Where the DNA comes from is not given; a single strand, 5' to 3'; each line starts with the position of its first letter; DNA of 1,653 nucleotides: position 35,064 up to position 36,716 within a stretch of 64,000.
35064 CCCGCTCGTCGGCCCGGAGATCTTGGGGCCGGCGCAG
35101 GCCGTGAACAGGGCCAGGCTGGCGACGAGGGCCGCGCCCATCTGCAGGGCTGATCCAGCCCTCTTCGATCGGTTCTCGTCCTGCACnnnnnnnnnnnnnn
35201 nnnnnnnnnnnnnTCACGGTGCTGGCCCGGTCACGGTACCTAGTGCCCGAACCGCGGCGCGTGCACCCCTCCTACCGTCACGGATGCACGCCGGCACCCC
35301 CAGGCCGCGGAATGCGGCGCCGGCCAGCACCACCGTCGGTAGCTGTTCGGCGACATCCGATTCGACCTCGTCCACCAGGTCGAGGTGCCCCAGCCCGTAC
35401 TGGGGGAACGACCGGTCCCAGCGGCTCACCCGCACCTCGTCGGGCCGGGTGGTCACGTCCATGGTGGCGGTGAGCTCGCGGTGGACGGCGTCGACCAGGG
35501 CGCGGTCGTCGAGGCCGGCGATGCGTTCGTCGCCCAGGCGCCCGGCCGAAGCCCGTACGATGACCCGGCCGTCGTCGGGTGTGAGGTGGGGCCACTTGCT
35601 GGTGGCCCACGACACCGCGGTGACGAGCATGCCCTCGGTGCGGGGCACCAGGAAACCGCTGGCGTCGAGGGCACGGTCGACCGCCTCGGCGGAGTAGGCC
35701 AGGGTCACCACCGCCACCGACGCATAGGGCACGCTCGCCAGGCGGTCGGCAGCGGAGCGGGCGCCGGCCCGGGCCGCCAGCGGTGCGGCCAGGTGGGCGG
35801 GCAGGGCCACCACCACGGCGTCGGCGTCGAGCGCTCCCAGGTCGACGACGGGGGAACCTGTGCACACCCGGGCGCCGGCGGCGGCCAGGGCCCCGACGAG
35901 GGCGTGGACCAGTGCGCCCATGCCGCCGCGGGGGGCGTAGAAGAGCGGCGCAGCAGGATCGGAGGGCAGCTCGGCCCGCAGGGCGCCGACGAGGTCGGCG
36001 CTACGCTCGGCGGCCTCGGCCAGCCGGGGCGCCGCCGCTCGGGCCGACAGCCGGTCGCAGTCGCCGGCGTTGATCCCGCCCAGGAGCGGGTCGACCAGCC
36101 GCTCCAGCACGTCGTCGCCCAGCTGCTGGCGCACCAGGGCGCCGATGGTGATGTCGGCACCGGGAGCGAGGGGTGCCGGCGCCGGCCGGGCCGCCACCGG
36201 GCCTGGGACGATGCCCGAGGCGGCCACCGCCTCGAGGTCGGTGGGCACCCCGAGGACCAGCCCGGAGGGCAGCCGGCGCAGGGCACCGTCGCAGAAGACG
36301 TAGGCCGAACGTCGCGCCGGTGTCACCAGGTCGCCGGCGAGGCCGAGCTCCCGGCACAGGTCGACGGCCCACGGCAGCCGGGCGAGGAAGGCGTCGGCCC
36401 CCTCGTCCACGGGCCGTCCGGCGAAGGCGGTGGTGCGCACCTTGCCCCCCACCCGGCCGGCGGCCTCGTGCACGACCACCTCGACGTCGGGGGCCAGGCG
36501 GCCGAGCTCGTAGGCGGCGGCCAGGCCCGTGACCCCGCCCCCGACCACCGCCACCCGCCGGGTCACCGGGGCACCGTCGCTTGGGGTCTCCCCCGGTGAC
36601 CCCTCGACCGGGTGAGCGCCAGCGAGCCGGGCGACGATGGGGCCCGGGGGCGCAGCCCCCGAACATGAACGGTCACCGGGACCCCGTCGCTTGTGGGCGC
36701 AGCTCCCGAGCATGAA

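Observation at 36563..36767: hemH and hemY are bridged by three mini-ORFs chained GTGA-to-GTGA across a repeat array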

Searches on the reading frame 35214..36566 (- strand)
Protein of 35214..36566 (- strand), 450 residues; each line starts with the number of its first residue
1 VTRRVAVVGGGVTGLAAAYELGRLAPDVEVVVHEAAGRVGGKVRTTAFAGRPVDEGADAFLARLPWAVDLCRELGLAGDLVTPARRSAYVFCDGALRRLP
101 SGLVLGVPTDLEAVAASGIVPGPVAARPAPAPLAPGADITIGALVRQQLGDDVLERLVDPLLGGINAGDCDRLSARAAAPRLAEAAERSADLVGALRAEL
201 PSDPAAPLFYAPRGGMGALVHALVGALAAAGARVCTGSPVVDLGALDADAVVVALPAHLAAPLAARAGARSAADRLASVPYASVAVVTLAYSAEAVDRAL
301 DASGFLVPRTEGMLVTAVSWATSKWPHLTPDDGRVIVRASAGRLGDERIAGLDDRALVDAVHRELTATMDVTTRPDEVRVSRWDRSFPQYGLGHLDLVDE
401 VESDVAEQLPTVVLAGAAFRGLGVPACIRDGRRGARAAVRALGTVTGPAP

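Call 8: search_protein_families(library=pfam, proteins=[window:35214-36566:-])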
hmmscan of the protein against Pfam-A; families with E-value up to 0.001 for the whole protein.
window:35214-36566:- (450 aa): 4 families
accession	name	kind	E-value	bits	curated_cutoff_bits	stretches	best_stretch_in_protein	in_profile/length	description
PF01593.30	Amino_oxidase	-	9.7e-44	150.8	19.8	1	13-437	2-441/443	Flavin containing amine oxidoreductase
PF13450.12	NAD_binding_8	-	6.7e-11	42.8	21.9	1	7-74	1-68/68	NAD(P)-binding Rossmann-like domain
PF01266.30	DAO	-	9.8e-09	35.6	27.9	1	4-369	1-297/353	FAD dependent oxidoreductase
PF01946.23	Thi4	-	0.00018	21.3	26.2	1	4-43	19-57/235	Thi4 family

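Call 13: find_homologous_proteins(query=window:35214-36566:-, max_evalue=1e-30)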
Query window:35214-36566:- (450 aa): 2197 proteins with E <= 1e-30 among 8000 candidates; the best 120 are listed.
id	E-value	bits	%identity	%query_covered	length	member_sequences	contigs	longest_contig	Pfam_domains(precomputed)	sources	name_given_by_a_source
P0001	7.6e-278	940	100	100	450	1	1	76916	PF01266.31,PF01593.31,PF13450.13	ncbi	ncbi:MAG: protoporphyrinogen oxidase [Acidimicrobiia bacterium]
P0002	2.9e-245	832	88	100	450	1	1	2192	PF01266.31,PF01593.31,PF13450.13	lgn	-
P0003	6.5e-161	554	66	97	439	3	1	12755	PF01266.31,PF01593.31,PF13450.13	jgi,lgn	-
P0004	1.1e-159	550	64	97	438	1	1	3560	PF01266.31,PF01593.31,PF13450.13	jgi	jgi:oxygen-dependent protoporphyrinogen oxidase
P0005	1.7e-159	550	64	97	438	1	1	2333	PF01266.31,PF01593.31,PF13450.13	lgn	-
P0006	1.8e-159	549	65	97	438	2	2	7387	PF01266.31,PF01593.31,PF13450.13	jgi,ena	-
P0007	3.5e-159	548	65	97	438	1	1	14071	PF01946.24,PF01266.31,PF01593.31,PF13450.13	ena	-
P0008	1.4e-158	547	64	98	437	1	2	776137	PF01266.31,PF01593.31,PF13450.13,PF13454.13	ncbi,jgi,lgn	ncbi:MAG: protoporphyrinogen/coproporphyrinogen oxidase [Acidimicrobiaceae bacterium]|jgi:oxygen-dep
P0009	2.2e-158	546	65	97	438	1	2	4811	PF01266.31,PF01593.31,PF13450.13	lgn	-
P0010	8.0e-158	544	63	97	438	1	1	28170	PF01266.31,PF01593.31,PF13450.13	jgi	jgi:protoporphyrinogen/coproporphyrinogen III oxidase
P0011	5.4e-157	541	63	97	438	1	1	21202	PF01266.31,PF01593.31,PF13450.13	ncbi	ncbi:MAG: protoporphyrinogen/coproporphyrinogen oxidase [Acidimicrobiaceae bacterium]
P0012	6.0e-156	538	62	99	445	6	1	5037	PF01266.31,PF01593.31,PF13450.13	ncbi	ncbi:MAG: protoporphyrinogen/coproporphyrinogen oxidase [Acidimicrobiaceae bacterium]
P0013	1.1e-155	537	64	97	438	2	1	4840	PF01266.31,PF01593.31,PF13450.13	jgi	jgi:oxygen-dependent protoporphyrinogen oxidase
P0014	2.1e-155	536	63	97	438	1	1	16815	PF01266.31,PF01593.31,PF13450.13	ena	-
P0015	2.6e-155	536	64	97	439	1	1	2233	PF01266.31,PF01593.31,PF13450.13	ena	-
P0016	3.9e-155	535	63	98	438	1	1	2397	PF01266.31,PF01593.31,PF13450.13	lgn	-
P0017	4.2e-155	535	62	98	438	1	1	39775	PF01266.31,PF01593.31,PF13450.13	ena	-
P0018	5.5e-155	535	63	97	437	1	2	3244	PF01266.31,PF01593.31,PF13450.13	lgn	-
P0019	2.8e-154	532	63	97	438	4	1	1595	PF01266.31,PF01593.31,PF13450.13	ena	-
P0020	3.2e-154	532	64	97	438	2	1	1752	PF01266.31,PF01593.31,PF13450.13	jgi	jgi:oxygen-dependent protoporphyrinogen oxidase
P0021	6.5e-154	531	64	97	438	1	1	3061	PF01266.31,PF01593.31,PF13450.13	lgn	-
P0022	9.6e-154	531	63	98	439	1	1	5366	PF01266.31,PF01593.31,PF13450.13,PF00890.31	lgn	-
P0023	1.1e-153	530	61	98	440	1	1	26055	PF01266.31,PF01593.31,PF13450.13,PF07992.21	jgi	jgi:oxygen-dependent protoporphyrinogen oxidase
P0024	2.0e-153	530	62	95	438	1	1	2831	PF01266.31,PF01593.31,PF13450.13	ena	-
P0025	3.1e-153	529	62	96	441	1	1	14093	PF01266.31,PF01593.31,PF13450.13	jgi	jgi:oxygen-dependent protoporphyrinogen oxidase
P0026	4.9e-153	528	62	98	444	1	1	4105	PF01266.31,PF01593.31,PF13450.13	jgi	jgi:oxygen-dependent protoporphyrinogen oxidase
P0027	6.9e-153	528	61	97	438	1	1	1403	PF01266.31,PF01593.31,PF13450.13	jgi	jgi:oxygen-dependent protoporphyrinogen oxidase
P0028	1.3e-152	527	62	97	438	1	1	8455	PF01266.31,PF01593.31,PF13450.13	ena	-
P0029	3.9e-152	525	62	96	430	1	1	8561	PF01266.31,PF01593.31,PF13450.13,PF00890.31,PF07992.21,PF03486.21,PF12831.14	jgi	jgi:oxygen-dependent protoporphyrinogen oxidase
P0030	4.6e-152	525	62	96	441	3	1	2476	PF01266.31,PF01593.31,PF13450.13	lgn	-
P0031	5.3e-152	525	62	97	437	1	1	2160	PF01266.31,PF01593.31,PF13450.13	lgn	-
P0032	5.6e-152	525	62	97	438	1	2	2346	PF01266.31,PF01593.31,PF13450.13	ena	-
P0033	8.3e-152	524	62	97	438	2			PF01593.31,PF13450.13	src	-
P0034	1.6e-151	523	61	97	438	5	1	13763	PF01266.31,PF01593.31,PF13450.13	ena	-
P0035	4.0e-151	522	62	97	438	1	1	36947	PF01266.31,PF01593.31,PF13450.13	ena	-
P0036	1.7e-150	520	62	97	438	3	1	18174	PF01266.31,PF01593.31,PF13450.13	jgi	jgi:oxygen-dependent protoporphyrinogen oxidase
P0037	1.7e-150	520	62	96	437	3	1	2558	PF01266.31,PF01593.31,PF13450.13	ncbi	ncbi:MAG: protoporphyrinogen/coproporphyrinogen oxidase [Acidimicrobiaceae bacterium]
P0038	2.1e-150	520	62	96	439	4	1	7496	PF01593.31,PF13450.13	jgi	jgi:oxygen-dependent protoporphyrinogen oxidase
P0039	2.1e-150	520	62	97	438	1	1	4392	PF01266.31,PF01593.31,PF13450.13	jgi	jgi:oxygen-dependent protoporphyrinogen oxidase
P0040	2.3e-150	519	62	96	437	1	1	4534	PF01266.31,PF01593.31,PF13450.13,PF07992.21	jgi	jgi:oxygen-dependent protoporphyrinogen oxidase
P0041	2.9e-150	519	62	96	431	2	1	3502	PF01266.31,PF01593.31,PF13450.13,PF00890.31,PF07992.21,PF03486.21,PF12831.14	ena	-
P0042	4.1e-150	519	62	97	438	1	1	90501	PF01266.31,PF01593.31,PF13450.13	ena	-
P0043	5.9e-150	518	62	96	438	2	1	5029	PF01266.31,PF01593.31,PF13450.13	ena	-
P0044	6.2e-150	518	62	97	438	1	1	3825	PF01946.24,PF01266.31,PF01593.31,PF13450.13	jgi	jgi:oxygen-dependent protoporphyrinogen oxidase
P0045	6.3e-150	518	62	96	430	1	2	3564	PF01266.31,PF01593.31,PF13450.13,PF07992.21,PF12831.14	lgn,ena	-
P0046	6.4e-150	518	62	96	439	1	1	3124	PF01946.24,PF01266.31,PF01593.31,PF13450.13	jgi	jgi:oxygen-dependent protoporphyrinogen oxidase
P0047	1.3e-149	517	60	98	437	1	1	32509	PF01266.31,PF01593.31,PF13450.13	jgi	jgi:oxygen-dependent protoporphyrinogen oxidase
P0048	2.6e-149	516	62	96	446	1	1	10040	PF01266.31,PF01593.31,PF13450.13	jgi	jgi:oxygen-dependent protoporphyrinogen oxidase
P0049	4.5e-149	515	61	97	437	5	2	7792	PF01266.31,PF01593.31,PF13450.13,PF00890.31,PF07992.21,PF03486.21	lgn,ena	-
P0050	1.9e-148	513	61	96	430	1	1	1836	PF01266.31,PF01593.31,PF13450.13,PF00890.31,PF07992.21,PF03486.21,PF12831.14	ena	-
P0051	6.5e-148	511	60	96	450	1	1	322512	PF01266.31,PF01593.31,PF13450.13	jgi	jgi:oxygen-dependent protoporphyrinogen oxidase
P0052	1.3e-147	510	60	94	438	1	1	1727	PF01266.31,PF01593.31,PF13450.13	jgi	-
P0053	1.8e-147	510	60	96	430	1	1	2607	PF01266.31,PF01593.31,PF13450.13,PF00890.31,PF07992.21,PF03486.21,PF12831.14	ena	-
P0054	4.4e-146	505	61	97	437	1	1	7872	PF01266.31,PF01593.31,PF13450.13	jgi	jgi:oxygen-dependent protoporphyrinogen oxidase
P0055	8.7e-146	504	62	95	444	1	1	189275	PF01266.31,PF01593.31,PF13450.13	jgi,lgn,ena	-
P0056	1.1e-145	504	61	98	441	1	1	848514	PF01266.31,PF01593.31,PF13450.13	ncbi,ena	-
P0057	1.2e-145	504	59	98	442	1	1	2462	PF01266.31,PF01593.31,PF13450.13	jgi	jgi:protoporphyrinogen/coproporphyrinogen III oxidase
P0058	2.8e-145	503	60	96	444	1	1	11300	PF01266.31,PF01593.31,PF13450.13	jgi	jgi:oxygen-dependent protoporphyrinogen oxidase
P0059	3.7e-144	499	60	96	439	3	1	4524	PF01266.31,PF01593.31,PF13450.13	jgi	jgi:protoporphyrinogen/coproporphyrinogen III oxidase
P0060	8.0e-144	498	62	96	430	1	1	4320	PF01266.31,PF01593.31,PF13450.13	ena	-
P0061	1.9e-143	497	62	94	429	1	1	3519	PF01593.31,PF13450.13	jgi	-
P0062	7.4e-143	495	60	96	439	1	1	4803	PF01266.31,PF01593.31,PF13450.13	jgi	jgi:oxygen-dependent protoporphyrinogen oxidase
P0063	8.1e-143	495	60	96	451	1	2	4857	PF01266.31,PF01593.31,PF13450.13,PF00890.31,PF03486.21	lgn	-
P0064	1.0e-142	494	60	91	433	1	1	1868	PF01266.31,PF01593.31,PF13450.13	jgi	jgi:oxygen-dependent protoporphyrinogen oxidase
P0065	1.1e-142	494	60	98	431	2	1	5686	PF01266.31,PF01593.31,PF13450.13,PF00890.31,PF07992.21,PF03486.21,PF12831.14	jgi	jgi:oxygen-dependent protoporphyrinogen oxidase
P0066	1.6e-141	490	59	96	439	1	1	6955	PF01593.31,PF13450.13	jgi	jgi:oxygen-dependent protoporphyrinogen oxidase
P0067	2.2e-141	490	62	97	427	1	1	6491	PF01266.31,PF01593.31,PF13450.13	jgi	jgi:oxygen-dependent protoporphyrinogen oxidase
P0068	6.5e-140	485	59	98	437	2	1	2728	PF01593.31,PF13450.13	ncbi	-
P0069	1.1e-136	474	60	90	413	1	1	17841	PF01946.24,PF01266.31,PF01593.31,PF13450.13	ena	-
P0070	1.1e-132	461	57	92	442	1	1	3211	PF01266.31,PF01593.31,PF13450.13,PF03486.21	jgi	jgi:oxygen-dependent protoporphyrinogen oxidase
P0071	4.0e-131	456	57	98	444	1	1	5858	PF01266.31,PF01593.31,PF13450.13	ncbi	-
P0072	2.4e-129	450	59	96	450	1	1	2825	PF01593.31,PF13450.13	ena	-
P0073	5.8e-128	446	58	96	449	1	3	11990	PF01593.31,PF13450.13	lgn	-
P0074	1.2e-126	441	58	96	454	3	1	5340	PF01266.31,PF01593.31,PF13450.13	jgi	jgi:oxygen-dependent protoporphyrinogen oxidase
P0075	2.3e-126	440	55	98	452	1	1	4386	PF01266.31,PF01593.31,PF13450.13,PF00890.31,PF07992.21,PF03486.21,PF12831.14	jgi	jgi:oxygen-dependent protoporphyrinogen oxidase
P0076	4.3e-125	436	55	96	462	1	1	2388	PF01946.24,PF01266.31,PF01593.31,PF13450.13,PF07992.21,PF13454.13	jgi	jgi:oxygen-dependent protoporphyrinogen oxidase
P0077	1.3e-124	435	61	83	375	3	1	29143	PF01593.31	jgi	jgi:oxygen-dependent protoporphyrinogen oxidase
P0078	2.7e-124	434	56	97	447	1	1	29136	PF01593.31,PF13450.13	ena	-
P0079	1.4e-123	431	55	98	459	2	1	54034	PF01266.31,PF01593.31,PF13450.13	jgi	-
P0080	1.6e-123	431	54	97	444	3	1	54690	PF01266.31,PF01593.31,PF13450.13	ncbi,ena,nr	ncbi:MAG: protoporphyrinogen oxidase [bacterium]|nr:protoporphyrinogen oxidase [bacterium]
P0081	1.9e-123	431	53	98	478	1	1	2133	PF01266.31,PF01593.31,PF13450.13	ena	-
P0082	2.2e-123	431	54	99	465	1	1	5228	PF01266.31,PF01593.31,PF13450.13,PF03486.21,PF13454.13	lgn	-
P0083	3.6e-123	430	58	95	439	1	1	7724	PF01266.31,PF01593.31,PF13450.13,PF07992.21,PF03486.21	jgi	jgi:oxygen-dependent protoporphyrinogen oxidase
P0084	4.0e-123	430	54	98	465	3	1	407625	PF01946.24,PF01266.31,PF01593.31,PF13450.13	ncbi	-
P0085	4.6e-123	429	53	97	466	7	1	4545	PF01266.31,PF01593.31,PF13450.13,PF07992.21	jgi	-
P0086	6.3e-123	429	54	94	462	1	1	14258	PF01946.24,PF01266.31,PF01593.31,PF13450.13,PF00890.31,PF07992.21,PF13738.13,PF03486.21,PF13454.13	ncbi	-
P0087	1.7e-122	428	53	96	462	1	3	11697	PF01266.31,PF01593.31,PF13450.13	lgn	-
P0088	2.1e-122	427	55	99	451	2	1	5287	PF01266.31,PF01593.31,PF13450.13,PF07992.21,PF12831.14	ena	-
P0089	2.4e-122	427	53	94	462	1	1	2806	PF01946.24,PF01266.31,PF01593.31,PF13450.13,PF00890.31,PF13738.13,PF03486.21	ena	-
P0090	2.5e-122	427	53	94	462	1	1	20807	PF01946.24,PF01266.31,PF01593.31,PF13450.13,PF00890.31,PF03486.21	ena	-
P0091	3.6e-122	427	53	94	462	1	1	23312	PF01946.24,PF01266.31,PF01593.31,PF13450.13,PF00890.31,PF13738.13,PF03486.21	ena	-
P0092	6.6e-122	426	55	96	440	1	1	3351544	PF01266.31,PF01593.31,PF13450.13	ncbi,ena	-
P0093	1.3e-121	425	55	95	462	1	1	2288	PF01266.31,PF01593.31,PF13450.13,PF07992.21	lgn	-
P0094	1.4e-121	425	55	100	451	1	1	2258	PF01266.31,PF01593.31,PF13450.13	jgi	jgi:oxygen-dependent protoporphyrinogen oxidase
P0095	1.8e-121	424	56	98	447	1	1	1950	PF01593.31,PF13450.13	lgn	-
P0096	2.2e-121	424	53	97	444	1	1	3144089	PF01266.31,PF01593.31,PF13450.13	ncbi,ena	-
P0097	4.8e-121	423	53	98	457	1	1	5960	PF01266.31,PF01593.31,PF13450.13,PF00070.34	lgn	-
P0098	5.5e-121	423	54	98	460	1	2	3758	PF01266.31,PF01593.31,PF13450.13,PF00890.31,PF07992.21,PF03486.21,PF12831.14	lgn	-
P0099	6.2e-121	422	54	97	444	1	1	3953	PF01266.31,PF01593.31,PF13450.13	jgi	jgi:oxygen-dependent protoporphyrinogen oxidase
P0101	6.4e-121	422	52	97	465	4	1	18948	PF01266.31,PF01593.31,PF13450.13,PF13454.13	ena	-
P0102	1.2e-120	422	55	93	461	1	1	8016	PF01266.31,PF01593.31,PF13450.13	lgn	-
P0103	1.7e-120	421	52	97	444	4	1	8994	PF01593.31,PF13450.13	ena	-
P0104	2.2e-120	421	53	95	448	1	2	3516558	PF01266.31,PF01593.31,PF13450.13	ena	-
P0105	4.8e-120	420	55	97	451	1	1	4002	PF01266.31,PF01593.31,PF13450.13,PF00890.31,PF07992.21,PF00070.34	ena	-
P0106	5.2e-120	419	53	97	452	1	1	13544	PF01266.31,PF01593.31,PF13450.13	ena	-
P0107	5.8e-120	419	54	96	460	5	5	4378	PF01266.31,PF01593.31,PF13450.13,PF12831.14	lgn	-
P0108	5.8e-120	419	58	84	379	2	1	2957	PF01593.31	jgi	jgi:oxygen-dependent protoporphyrinogen oxidase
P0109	2.4e-119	417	51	98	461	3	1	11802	PF01266.31,PF01593.31,PF13450.13,PF00890.31,PF07992.21,PF00070.34,PF03486.21,PF12831.14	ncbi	-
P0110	3.5e-119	417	57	96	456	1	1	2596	PF01266.31,PF01593.31,PF13450.13,PF07992.21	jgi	-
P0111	6.0e-119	416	51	93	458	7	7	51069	PF01266.31,PF01593.31,PF13450.13,PF00890.31,PF07992.21,PF03486.21,PF12831.14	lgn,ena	-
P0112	8.7e-119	415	52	97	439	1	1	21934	PF01266.31,PF01593.31,PF13450.13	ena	-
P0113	1.3e-118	415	54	96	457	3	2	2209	PF01266.31,PF01593.31,PF13450.13,PF07992.21,PF03486.21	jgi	jgi:oxygen-dependent protoporphyrinogen oxidase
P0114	4.6e-118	413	56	97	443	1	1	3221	PF01593.31,PF13450.13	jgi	jgi:oxygen-dependent protoporphyrinogen oxidase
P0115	4.7e-118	413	54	96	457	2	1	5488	PF01266.31,PF01593.31,PF13450.13,PF00890.31,PF07992.21,PF00070.34,PF03486.21,PF01134.29,PF12831.14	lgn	-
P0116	7.5e-118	412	52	97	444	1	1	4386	PF01593.31,PF13450.13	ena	-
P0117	1.4e-117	411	53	97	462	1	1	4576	PF01266.31,PF01593.31,PF13450.13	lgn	-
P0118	1.5e-117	411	55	96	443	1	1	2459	PF01266.31,PF01593.31,PF13450.13,PF07992.21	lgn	-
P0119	3.0e-117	410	55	96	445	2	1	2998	PF01593.31,PF13450.13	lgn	-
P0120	4.2e-117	410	51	96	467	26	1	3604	PF01946.24,PF01266.31,PF01593.31,PF13450.13,PF00890.31,PF07992.21,PF13738.13,PF03486.21,PF13454.13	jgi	jgi:oxygen-dependent protoporphyrinogen oxidase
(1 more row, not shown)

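Call 14: find_encoding_contigs(protein=P0002, flank=3000, max_places=4)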
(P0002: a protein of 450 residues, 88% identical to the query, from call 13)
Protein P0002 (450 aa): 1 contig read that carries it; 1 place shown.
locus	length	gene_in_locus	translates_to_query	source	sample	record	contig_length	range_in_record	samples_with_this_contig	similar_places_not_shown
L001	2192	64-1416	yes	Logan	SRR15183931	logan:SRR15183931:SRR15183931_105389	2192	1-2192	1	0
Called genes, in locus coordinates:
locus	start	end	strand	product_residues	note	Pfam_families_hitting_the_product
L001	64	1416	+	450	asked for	PF01266:DAO, PF01593:Amino_oxidase, PF13450:NAD_binding_8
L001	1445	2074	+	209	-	PF04203:Sortase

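Call 15: find_encoding_contigs(protein=P0001, flank=3000, max_places=4)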
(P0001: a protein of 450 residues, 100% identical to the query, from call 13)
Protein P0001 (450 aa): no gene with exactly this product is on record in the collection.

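Call 22: find_encoding_contigs(protein=P0003, flank=3000, max_places=2)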
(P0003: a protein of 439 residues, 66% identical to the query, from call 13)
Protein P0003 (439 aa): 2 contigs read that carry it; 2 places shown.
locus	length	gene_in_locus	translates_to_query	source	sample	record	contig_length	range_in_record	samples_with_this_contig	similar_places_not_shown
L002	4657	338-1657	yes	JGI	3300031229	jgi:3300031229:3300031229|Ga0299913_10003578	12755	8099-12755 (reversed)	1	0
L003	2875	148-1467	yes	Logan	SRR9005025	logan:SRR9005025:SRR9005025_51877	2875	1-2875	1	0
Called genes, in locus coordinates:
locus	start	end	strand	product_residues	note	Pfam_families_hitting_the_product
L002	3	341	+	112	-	?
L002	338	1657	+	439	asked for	PF01266:DAO (weak), PF01593:Amino_oxidase, PF13450:NAD_binding_8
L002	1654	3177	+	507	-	PF20154:LNT_N, PF00795:CN_hydrolase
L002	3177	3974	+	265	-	PF01263:Aldose_epim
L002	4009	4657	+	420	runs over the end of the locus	PF13439:Glyco_transf_4, PF13579:Glyco_trans_4_4, PF20706:GT4-conflict, PF00534:Glycos_transf_1, PF13692:Glyco_trans_1_4, PF13524:Glyco_trans_1_2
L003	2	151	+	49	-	?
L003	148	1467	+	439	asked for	PF01266:DAO (weak), PF01593:Amino_oxidase, PF13450:NAD_binding_8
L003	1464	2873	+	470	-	?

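Call 23: find_encoding_contigs(protein=P0008, flank=3000, max_places=2)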
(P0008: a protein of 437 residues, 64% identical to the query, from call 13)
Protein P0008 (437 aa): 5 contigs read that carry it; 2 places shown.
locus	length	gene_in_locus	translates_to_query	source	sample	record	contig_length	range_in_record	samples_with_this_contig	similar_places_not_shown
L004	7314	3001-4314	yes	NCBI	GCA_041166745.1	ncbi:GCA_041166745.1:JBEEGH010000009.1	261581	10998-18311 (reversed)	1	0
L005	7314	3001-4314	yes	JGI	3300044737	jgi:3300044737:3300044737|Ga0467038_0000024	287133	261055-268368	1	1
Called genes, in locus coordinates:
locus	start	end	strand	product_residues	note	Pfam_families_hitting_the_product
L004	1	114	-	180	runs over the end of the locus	-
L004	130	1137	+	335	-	PF01734:Patatin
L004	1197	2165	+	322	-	PF01208:URO-D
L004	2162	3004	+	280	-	PF00762:Ferrochelatase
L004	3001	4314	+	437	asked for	PF01266:DAO, PF01593:Amino_oxidase, PF13450:NAD_binding_8, PF13454:NAD_binding_9 (faint)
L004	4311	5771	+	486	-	PF20154:LNT_N, PF00795:CN_hydrolase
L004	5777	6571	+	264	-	PF01263:Aldose_epim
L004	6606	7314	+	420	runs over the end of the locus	PF13439:Glyco_transf_4, PF13579:Glyco_trans_4_4, PF20706:GT4-conflict, PF00534:Glycos_transf_1, PF13692:Glyco_trans_1_4, PF13524:Glyco_trans_1_2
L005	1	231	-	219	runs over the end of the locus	-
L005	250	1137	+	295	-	PF01734:Patatin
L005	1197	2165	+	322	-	PF01208:URO-D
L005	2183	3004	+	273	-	PF00762:Ferrochelatase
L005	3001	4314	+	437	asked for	PF01266:DAO, PF01593:Amino_oxidase, PF13450:NAD_binding_8, PF13454:NAD_binding_9 (faint)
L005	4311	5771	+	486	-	PF20154:LNT_N, PF00795:CN_hydrolase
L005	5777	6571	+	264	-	PF01263:Aldose_epim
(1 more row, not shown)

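Call 24: find_encoding_contigs(protein=P0051, flank=3000, max_places=2)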
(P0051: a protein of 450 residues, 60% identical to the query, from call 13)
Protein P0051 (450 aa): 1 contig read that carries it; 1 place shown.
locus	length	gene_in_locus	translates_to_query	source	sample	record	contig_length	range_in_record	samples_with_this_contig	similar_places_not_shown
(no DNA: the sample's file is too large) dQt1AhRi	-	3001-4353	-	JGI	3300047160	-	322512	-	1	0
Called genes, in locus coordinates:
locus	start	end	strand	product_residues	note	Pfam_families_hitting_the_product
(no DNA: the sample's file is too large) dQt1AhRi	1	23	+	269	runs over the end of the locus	PF03372:Exo_endo_phos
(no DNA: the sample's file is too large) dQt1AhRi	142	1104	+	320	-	PF01734:Patatin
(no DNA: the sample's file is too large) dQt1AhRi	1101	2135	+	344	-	PF01208:URO-D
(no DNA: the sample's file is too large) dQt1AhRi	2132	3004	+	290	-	PF00762:Ferrochelatase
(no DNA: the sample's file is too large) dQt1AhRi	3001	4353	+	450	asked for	PF01266:DAO (faint), PF01593:Amino_oxidase, PF13450:NAD_binding_8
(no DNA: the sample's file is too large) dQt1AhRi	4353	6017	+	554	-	PF20154:LNT_N, PF00795:CN_hydrolase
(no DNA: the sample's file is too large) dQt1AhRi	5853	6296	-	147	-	PF02580:Tyr_Deacylase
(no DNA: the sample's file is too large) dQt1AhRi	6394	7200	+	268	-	PF03476:MOSC_N, PF03473:MOSC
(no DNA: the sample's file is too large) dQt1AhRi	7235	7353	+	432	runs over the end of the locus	PF13439:Glyco_transf_4, PF13579:Glyco_trans_4_4, PF20706:GT4-conflict, PF00534:Glycos_transf_1, PF13692:Glyco_trans_1_4, PF13524:Glyco_trans_1_2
